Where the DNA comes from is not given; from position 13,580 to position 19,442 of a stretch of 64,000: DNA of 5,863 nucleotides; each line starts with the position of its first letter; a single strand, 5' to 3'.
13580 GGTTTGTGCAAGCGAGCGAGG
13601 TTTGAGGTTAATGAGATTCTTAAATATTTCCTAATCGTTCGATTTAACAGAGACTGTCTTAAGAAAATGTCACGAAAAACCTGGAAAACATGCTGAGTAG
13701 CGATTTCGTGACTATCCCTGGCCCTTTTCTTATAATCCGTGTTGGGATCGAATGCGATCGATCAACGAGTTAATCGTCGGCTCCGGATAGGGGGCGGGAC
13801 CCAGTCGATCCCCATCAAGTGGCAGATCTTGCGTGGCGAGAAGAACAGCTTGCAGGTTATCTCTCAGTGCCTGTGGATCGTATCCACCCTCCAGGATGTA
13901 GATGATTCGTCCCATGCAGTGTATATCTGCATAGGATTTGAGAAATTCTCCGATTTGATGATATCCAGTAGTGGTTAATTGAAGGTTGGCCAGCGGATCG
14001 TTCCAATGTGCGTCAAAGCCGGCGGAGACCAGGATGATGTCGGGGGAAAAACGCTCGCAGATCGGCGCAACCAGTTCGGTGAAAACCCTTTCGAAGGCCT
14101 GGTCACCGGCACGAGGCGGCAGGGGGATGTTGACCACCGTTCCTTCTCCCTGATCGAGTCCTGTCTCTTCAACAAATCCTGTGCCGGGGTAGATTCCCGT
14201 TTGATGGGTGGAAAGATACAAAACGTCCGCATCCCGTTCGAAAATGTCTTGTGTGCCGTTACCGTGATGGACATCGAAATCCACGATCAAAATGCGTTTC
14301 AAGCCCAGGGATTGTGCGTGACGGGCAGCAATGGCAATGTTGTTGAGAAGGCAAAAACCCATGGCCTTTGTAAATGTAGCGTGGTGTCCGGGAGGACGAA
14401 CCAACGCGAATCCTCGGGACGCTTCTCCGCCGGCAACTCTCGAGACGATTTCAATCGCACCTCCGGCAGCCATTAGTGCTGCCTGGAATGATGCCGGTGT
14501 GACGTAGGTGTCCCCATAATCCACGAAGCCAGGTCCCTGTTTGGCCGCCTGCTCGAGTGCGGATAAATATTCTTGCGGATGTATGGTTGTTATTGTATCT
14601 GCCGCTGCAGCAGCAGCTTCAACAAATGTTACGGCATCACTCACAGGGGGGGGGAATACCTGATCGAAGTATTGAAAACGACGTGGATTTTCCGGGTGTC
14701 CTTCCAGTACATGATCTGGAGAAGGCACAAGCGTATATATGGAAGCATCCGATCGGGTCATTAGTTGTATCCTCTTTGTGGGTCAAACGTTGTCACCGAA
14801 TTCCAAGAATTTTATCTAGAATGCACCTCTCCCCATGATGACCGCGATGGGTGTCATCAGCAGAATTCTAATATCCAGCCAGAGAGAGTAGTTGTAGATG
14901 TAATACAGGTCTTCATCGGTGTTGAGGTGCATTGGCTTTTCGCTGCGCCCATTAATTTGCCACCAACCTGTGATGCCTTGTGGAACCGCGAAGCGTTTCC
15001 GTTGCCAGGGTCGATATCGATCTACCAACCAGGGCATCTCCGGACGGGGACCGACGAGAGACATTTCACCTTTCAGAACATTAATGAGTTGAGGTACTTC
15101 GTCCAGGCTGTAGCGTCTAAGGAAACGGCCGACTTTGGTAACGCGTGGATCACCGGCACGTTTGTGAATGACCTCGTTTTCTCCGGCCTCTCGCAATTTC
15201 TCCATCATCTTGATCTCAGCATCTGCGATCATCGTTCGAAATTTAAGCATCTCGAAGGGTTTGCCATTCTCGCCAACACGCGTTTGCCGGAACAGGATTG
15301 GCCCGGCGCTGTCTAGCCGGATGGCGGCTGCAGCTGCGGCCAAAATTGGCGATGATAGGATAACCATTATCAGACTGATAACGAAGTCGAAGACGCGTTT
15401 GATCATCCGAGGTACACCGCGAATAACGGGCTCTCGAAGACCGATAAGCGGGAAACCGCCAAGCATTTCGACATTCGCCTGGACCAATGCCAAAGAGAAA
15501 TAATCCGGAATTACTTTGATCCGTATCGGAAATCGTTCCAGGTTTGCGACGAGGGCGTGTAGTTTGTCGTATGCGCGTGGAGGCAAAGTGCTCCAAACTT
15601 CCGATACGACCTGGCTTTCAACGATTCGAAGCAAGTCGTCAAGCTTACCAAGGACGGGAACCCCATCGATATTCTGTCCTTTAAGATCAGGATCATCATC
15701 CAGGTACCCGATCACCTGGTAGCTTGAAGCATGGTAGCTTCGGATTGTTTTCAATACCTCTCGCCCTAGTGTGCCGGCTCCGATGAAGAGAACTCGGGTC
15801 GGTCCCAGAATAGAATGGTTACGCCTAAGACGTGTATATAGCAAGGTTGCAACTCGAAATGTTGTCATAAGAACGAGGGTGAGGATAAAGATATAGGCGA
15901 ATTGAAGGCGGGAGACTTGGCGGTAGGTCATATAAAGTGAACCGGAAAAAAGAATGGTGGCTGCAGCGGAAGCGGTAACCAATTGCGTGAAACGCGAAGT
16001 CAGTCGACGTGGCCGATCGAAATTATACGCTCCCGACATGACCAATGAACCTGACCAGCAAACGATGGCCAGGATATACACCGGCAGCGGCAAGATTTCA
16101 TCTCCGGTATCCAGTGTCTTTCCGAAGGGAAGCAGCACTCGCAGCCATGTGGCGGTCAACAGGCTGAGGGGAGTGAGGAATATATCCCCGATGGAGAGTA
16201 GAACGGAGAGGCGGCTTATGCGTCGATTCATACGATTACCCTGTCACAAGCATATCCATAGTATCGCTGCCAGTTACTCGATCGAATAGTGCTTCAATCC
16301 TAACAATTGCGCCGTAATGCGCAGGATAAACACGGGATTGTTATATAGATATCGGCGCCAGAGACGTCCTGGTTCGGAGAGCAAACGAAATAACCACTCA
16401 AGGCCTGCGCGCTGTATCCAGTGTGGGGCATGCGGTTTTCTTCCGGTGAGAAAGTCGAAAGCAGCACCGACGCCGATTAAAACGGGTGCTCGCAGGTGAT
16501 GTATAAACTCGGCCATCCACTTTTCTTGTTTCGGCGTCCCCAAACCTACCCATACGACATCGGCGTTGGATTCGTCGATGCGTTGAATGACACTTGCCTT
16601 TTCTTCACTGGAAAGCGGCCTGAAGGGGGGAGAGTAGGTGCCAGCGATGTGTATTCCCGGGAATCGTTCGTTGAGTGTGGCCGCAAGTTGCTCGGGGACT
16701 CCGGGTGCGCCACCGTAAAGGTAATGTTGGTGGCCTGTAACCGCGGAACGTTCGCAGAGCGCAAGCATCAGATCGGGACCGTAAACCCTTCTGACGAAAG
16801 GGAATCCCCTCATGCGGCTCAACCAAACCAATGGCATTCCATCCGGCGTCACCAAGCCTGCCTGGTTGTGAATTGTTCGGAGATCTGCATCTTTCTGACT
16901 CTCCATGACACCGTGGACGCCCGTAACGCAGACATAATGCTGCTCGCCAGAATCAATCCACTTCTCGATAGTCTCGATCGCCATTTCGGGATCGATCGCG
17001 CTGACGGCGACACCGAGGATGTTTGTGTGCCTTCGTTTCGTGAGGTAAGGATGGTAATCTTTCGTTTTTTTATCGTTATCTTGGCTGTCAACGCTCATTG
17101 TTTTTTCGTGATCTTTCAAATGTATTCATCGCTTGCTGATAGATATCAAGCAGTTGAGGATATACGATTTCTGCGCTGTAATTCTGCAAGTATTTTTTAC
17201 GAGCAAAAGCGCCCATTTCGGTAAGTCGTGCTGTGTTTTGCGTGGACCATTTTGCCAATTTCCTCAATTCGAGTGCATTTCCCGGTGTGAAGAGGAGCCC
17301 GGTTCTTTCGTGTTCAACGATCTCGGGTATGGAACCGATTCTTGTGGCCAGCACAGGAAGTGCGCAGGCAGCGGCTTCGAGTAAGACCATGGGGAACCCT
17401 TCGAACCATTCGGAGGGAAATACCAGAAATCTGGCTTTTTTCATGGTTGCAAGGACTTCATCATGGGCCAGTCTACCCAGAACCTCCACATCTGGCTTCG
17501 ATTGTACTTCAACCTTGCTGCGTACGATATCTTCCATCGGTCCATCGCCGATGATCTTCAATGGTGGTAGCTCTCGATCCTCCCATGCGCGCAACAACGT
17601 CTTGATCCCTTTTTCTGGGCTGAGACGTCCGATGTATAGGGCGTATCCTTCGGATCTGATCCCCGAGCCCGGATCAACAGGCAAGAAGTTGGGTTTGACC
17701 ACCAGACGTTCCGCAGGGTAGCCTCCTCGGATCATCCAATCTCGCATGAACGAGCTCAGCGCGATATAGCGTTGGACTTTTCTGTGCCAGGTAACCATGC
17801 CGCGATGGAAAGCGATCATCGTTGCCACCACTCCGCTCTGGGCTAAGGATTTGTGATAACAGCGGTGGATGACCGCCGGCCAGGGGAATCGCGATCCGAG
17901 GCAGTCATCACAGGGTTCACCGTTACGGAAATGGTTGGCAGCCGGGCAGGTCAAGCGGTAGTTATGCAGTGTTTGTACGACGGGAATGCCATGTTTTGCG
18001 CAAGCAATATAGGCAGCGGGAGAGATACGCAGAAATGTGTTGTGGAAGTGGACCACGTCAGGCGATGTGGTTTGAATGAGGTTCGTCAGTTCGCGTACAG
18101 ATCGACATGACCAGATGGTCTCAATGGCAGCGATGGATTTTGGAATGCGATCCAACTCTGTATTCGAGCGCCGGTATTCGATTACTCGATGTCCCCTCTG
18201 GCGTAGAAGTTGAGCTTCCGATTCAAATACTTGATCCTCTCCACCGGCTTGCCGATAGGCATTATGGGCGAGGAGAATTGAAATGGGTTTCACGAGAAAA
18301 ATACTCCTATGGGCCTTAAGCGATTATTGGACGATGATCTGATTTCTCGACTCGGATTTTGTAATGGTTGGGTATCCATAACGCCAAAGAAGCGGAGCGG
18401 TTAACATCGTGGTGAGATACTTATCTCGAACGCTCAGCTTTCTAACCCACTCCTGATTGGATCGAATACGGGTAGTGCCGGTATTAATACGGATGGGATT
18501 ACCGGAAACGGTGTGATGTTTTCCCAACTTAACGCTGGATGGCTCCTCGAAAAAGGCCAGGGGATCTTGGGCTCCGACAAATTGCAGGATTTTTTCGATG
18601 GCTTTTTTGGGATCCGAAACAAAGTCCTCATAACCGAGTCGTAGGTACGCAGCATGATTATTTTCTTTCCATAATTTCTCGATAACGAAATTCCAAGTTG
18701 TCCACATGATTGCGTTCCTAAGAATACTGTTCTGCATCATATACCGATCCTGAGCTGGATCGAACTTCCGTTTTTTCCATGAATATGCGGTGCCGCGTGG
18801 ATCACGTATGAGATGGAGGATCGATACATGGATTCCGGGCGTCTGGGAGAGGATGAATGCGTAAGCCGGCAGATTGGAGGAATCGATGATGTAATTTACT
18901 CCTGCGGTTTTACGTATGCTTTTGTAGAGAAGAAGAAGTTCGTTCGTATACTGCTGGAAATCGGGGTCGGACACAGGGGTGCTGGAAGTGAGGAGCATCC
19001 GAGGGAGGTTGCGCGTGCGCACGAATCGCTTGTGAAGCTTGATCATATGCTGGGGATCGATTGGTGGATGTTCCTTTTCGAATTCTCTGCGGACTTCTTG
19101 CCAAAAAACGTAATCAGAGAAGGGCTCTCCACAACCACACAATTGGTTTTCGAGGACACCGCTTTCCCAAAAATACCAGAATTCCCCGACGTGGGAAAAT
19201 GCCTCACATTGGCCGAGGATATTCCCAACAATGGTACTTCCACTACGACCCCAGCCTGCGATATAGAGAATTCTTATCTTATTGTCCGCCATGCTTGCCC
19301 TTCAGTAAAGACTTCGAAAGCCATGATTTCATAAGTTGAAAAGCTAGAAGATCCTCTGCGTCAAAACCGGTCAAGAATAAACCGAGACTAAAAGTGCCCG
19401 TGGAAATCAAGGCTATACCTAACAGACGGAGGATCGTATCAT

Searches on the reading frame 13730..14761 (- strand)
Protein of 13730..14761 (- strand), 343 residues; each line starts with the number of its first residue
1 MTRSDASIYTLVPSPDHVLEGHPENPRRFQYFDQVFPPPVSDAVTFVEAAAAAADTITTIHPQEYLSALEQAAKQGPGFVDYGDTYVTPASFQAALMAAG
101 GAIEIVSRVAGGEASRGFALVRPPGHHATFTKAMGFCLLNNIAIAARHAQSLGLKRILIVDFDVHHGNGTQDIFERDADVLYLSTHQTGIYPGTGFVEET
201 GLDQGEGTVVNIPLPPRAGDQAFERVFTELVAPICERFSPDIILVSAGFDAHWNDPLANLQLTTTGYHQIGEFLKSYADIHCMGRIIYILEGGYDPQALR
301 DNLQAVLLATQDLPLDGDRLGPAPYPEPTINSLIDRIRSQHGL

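Call 56: search_protein_families(library=pfam, proteins=[window:13730-14761:-], max_evalue=0.00001)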
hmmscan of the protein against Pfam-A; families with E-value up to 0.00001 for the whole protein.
window:13730-14761:- (343 aa): 1 family
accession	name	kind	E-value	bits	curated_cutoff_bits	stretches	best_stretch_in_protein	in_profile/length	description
PF00850.24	Hist_deacetyl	-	4.6e-94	315.5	27.9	1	22-307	1-295/298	Histone deacetylase domain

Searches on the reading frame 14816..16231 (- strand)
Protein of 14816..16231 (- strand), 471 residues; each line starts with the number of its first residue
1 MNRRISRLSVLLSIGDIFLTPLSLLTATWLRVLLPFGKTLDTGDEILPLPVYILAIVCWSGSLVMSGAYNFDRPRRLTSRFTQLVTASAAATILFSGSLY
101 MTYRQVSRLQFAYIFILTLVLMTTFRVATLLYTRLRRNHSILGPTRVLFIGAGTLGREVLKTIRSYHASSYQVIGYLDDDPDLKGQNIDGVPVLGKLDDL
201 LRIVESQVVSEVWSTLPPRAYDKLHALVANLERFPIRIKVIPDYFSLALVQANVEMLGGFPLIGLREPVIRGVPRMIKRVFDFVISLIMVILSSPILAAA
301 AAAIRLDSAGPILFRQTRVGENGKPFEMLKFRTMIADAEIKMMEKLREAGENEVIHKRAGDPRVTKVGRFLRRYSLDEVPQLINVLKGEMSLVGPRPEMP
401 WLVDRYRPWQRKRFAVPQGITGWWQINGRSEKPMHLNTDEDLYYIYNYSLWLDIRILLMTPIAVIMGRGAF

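Call 56: search_protein_families(library=pfam, proteins=[window:14816-16231:-], max_evalue=0.00001)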
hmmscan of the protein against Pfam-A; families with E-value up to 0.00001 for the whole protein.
window:14816-16231:- (471 aa): 3 families
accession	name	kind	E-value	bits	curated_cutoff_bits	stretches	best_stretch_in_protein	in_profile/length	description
PF02397.22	Bac_transf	-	1.1e-64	217.7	27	1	278-465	1-178/179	Bacterial sugar transferase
PF13727.12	CoA_binding_3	-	1.2e-29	104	25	1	66-242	3-175/175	CoA-binding domain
PF17836.7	PglD_N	-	5.6e-06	27.3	23.4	1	147-205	2-55/78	PglD N-terminal domain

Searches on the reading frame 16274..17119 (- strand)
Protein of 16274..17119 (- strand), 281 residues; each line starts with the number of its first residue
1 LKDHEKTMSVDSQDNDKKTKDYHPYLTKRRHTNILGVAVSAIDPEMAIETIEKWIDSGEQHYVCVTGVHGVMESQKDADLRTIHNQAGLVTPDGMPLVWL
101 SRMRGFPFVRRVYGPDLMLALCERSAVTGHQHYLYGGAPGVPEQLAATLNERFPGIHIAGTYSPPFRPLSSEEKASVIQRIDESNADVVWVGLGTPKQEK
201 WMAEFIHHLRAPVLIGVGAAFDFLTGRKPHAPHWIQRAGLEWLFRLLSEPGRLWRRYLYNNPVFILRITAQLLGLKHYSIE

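Call 56: search_protein_families(library=pfam, proteins=[window:16274-17119:-], max_evalue=0.00001)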
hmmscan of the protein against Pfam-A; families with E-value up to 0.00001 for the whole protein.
window:16274-17119:- (281 aa): 1 family
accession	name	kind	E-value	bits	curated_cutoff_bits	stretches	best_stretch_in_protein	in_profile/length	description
PF03808.19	Glyco_tran_WecG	-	1.4e-65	220.6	27.4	1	87-257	1-168/168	Glycosyl transferase WecG/TagA/CpsF family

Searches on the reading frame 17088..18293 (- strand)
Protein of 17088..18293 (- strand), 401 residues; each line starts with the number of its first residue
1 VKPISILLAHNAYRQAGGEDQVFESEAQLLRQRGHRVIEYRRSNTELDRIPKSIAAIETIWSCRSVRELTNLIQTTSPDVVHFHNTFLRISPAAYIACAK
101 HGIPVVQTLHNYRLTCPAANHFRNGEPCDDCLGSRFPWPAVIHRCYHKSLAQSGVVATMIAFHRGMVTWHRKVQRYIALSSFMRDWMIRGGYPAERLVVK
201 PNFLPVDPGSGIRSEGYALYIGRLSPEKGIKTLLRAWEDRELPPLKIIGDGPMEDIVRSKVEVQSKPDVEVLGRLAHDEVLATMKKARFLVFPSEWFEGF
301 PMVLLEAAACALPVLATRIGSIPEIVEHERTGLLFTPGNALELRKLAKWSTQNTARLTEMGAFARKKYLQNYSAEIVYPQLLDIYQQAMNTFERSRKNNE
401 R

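Call 56: search_protein_families(library=pfam, proteins=[window:17088-18293:-], max_evalue=0.00001)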
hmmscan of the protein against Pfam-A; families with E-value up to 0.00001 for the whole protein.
window:17088-18293:- (401 aa): 5 families
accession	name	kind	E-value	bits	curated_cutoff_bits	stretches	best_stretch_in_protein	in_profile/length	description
PF00534.26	Glycos_transf_1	-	3.2e-29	102.1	26.4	1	216-366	16-171/172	Glycosyl transferases group 1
PF13692.12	Glyco_trans_1_4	-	1.5e-27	97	27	1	218-343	4-132/142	Glycosyl transferases group 1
PF13439.12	Glyco_transf_4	-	1.3e-13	51.8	28.5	1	21-204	6-166/170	Glycosyltransferase Family 4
PF13579.12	Glyco_trans_4_4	-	8.1e-10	39.7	29.7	1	61-202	55-157/158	Glycosyl transferase 4-like domain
PF13524.12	Glyco_trans_1_2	-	1.2e-06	29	25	1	233-382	5-143/144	Glycosyl transferase-like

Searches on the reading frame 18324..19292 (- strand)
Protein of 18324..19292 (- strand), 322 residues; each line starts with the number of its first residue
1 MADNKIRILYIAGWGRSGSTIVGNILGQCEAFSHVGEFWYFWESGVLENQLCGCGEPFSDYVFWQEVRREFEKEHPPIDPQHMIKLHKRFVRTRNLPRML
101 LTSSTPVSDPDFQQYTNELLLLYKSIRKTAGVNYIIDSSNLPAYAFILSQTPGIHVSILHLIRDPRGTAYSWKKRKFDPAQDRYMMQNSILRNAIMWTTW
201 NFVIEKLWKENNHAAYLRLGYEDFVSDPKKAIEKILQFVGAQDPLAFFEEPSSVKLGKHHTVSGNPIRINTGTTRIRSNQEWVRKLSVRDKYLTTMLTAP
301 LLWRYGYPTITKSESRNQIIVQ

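Call 56: search_protein_families(library=pfam, proteins=[window:18324-19292:-], max_evalue=0.00001)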
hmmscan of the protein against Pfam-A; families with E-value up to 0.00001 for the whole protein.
window:18324-19292:- (322 aa): 2 families
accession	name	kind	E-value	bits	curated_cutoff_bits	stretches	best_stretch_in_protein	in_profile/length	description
PF13469.12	Sulfotransfer_3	-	2e-12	48.3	27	1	10-241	3-212/216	Sulfotransferase family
PF00685.33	Sulfotransfer_1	-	1.1e-10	41.9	22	1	150-242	85-182/255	Sulfotransferase domain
